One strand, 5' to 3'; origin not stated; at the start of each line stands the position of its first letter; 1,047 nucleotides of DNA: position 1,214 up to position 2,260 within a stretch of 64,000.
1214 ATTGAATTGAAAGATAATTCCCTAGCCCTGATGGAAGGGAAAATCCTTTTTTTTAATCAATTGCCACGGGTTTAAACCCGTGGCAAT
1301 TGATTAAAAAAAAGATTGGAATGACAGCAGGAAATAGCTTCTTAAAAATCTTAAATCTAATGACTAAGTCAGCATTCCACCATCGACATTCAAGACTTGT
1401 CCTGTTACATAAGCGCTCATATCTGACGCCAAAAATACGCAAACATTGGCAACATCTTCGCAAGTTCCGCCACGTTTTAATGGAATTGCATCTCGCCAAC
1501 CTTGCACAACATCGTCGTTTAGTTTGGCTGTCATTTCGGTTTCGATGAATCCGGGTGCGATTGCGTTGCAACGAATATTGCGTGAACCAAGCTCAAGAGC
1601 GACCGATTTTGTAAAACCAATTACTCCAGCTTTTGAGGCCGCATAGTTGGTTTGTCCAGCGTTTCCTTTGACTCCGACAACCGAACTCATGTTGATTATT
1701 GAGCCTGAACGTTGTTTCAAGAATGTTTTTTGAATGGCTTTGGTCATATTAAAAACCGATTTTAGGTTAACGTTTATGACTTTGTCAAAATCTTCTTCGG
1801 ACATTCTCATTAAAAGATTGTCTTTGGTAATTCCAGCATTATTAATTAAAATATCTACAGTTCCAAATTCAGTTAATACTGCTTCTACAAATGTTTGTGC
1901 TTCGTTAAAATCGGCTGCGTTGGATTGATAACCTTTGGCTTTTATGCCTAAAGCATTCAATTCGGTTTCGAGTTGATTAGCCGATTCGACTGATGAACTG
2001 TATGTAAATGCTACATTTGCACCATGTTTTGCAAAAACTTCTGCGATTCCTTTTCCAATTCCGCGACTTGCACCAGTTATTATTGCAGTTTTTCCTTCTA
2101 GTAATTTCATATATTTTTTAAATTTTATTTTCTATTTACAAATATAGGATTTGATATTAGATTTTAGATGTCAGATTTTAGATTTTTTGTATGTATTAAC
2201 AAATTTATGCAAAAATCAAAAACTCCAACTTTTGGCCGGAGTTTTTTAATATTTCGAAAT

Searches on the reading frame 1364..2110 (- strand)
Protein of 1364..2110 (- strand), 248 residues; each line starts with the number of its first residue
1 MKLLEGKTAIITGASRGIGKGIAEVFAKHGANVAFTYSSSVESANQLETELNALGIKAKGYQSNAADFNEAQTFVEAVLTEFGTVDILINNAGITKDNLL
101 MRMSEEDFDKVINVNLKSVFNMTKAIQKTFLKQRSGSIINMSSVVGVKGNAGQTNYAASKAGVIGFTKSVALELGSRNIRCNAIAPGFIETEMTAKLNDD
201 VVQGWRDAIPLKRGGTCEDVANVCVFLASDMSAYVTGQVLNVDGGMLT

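Call 17: search_protein_families(library=pfam, proteins=[window:1364-2110:-])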
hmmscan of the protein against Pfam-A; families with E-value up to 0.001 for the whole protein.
window:1364-2110:- (248 aa): 5 families
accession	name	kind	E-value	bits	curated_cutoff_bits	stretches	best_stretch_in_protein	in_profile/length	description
PF13561.12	adh_short_C2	-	1.6e-71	241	27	1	13-246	1-235/236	Enoyl-(Acyl carrier protein) reductase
PF00106.31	adh_short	-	6.7e-62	208.9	26.6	1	7-200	1-193/195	short chain dehydrogenase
PF08659.16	KR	-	1.9e-20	74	22.6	1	8-161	2-154/180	KR domain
PF23441.1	SDR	-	8.5e-07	29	27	1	6-246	7-255/258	SDR-like rossmann domain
PF01370.27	Epimerase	-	0.00045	20.2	20.9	1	10-146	2-120/240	NAD dependent epimerase/dehydratase family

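Call 40: find_encoding_contigs(protein=window:1364-2110:-, flank=3000, max_places=10)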
Protein window:1364-2110:- (248 aa): 6 contigs read that carry it; 3 places shown.
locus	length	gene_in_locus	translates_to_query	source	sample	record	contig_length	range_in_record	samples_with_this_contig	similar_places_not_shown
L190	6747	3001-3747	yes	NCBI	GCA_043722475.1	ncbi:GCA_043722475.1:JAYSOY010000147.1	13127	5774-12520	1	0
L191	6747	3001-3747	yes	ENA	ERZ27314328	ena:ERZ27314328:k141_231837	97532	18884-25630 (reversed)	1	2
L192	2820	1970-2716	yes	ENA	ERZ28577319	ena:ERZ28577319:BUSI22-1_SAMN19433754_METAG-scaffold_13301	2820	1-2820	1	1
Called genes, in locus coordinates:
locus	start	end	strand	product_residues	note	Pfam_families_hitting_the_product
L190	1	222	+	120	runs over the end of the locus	-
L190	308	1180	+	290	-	PF02629:CoA_binding, PF13380:CoA_binding_2 (weak), PF13607:Succ_CoA_lig, PF00549:Ligase_CoA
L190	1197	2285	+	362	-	-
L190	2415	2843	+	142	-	-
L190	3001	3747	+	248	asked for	PF00106:adh_short, PF08659:KR, PF23441:SDR (weak), PF13561:adh_short_C2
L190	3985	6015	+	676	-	-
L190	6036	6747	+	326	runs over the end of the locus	PF13310:Virulence_RhuM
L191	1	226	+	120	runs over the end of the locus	-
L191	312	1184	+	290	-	PF02629:CoA_binding, PF13380:CoA_binding_2, PF13607:Succ_CoA_lig, PF00549:Ligase_CoA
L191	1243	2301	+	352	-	-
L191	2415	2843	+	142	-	-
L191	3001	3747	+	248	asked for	PF00106:adh_short, PF08659:KR, PF23441:SDR (weak), PF13561:adh_short_C2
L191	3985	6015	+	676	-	-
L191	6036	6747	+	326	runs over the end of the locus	PF13310:Virulence_RhuM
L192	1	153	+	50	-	?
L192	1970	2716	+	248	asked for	PF00106:adh_short, PF08659:KR, PF23441:SDR (weak), PF13561:adh_short_C2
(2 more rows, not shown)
